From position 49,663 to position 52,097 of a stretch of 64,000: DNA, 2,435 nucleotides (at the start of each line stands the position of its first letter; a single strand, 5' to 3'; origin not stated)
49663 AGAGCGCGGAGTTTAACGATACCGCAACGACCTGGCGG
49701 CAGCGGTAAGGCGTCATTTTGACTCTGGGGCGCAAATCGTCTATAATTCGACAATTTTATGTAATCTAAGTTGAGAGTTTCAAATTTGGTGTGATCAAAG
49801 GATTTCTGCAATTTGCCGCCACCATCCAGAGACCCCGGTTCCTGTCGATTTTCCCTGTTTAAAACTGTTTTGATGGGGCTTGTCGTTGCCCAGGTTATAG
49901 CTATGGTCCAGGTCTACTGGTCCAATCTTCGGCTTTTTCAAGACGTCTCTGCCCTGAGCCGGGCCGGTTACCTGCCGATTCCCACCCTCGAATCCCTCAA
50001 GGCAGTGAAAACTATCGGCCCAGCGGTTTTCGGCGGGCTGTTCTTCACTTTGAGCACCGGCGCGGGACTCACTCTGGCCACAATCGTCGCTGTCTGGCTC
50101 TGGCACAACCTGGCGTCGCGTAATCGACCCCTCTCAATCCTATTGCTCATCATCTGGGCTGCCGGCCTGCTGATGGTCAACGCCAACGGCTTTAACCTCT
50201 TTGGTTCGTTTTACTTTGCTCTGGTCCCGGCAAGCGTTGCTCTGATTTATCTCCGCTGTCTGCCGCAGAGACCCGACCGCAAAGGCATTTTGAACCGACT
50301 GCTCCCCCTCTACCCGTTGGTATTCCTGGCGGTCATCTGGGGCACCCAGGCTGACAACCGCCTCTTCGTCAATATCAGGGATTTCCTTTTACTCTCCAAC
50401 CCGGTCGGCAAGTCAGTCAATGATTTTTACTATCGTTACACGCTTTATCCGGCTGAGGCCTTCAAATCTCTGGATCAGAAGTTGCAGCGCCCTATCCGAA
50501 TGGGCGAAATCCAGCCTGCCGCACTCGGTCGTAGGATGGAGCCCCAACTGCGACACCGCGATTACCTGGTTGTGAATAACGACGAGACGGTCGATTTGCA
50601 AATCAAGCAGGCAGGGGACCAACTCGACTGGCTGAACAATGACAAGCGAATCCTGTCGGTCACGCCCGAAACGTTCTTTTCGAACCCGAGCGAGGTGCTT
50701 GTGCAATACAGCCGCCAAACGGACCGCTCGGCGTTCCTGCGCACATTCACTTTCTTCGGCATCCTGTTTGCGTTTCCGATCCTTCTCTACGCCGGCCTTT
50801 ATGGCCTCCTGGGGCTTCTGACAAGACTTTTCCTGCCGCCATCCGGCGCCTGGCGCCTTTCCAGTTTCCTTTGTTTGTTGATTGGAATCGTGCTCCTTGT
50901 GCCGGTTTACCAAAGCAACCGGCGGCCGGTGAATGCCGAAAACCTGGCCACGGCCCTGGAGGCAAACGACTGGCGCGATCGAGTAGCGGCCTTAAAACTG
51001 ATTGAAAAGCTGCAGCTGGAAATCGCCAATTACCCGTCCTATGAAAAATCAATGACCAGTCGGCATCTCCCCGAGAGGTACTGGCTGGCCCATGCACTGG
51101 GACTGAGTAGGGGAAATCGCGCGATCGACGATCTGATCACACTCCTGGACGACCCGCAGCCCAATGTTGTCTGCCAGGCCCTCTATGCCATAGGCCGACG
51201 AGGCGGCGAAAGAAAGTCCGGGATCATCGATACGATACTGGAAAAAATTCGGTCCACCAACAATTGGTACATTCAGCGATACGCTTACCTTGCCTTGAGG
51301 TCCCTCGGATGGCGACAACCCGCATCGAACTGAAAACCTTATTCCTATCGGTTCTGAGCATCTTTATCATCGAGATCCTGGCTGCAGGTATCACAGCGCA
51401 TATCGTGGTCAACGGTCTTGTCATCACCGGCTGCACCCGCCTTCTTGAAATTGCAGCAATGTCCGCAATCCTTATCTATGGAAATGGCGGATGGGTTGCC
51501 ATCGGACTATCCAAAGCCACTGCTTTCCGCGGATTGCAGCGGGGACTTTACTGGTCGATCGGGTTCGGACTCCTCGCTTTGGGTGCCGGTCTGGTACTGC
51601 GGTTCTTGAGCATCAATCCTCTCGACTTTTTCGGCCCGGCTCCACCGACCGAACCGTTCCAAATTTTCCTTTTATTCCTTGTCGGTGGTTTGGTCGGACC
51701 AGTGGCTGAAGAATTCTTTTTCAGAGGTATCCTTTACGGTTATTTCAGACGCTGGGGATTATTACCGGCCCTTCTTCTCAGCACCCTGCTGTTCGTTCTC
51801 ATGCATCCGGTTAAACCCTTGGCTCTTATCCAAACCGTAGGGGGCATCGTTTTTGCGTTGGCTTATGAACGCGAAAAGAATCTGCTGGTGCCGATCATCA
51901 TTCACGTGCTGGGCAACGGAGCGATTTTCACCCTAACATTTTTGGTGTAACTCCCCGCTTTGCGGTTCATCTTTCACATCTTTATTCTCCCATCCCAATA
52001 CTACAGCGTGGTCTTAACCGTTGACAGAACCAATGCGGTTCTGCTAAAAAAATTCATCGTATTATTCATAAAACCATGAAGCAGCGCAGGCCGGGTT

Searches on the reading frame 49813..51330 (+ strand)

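Call 57: search_protein_families(library=pfam, proteins=[window:49813-51330:+], max_evalue=0.00001)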
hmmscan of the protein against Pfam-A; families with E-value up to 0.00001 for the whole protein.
window:49813-51330:+ (506 aa): 1 family
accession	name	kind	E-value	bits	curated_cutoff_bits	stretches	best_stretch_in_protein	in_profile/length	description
PF13646.12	HEAT_2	-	3.2e-06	27.8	27.7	0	422-495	17-87/88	HEAT repeats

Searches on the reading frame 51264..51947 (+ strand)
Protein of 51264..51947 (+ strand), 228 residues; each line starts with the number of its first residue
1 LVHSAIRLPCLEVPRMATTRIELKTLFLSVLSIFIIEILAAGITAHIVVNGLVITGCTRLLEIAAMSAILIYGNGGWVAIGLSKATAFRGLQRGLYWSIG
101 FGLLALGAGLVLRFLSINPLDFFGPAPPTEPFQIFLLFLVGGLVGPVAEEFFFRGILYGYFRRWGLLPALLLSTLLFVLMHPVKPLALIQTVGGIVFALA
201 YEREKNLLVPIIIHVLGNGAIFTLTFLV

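Call 57: search_protein_families(library=pfam, proteins=[window:51264-51947:+], max_evalue=0.00001)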
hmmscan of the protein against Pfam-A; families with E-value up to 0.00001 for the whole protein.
window:51264-51947:+ (228 aa): 1 family
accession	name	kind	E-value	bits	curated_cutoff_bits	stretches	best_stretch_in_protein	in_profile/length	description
PF02517.21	Rce1-like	-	1e-19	71.1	22.4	1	133-218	3-91/93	Type II CAAX prenyl endopeptidase Rce1-like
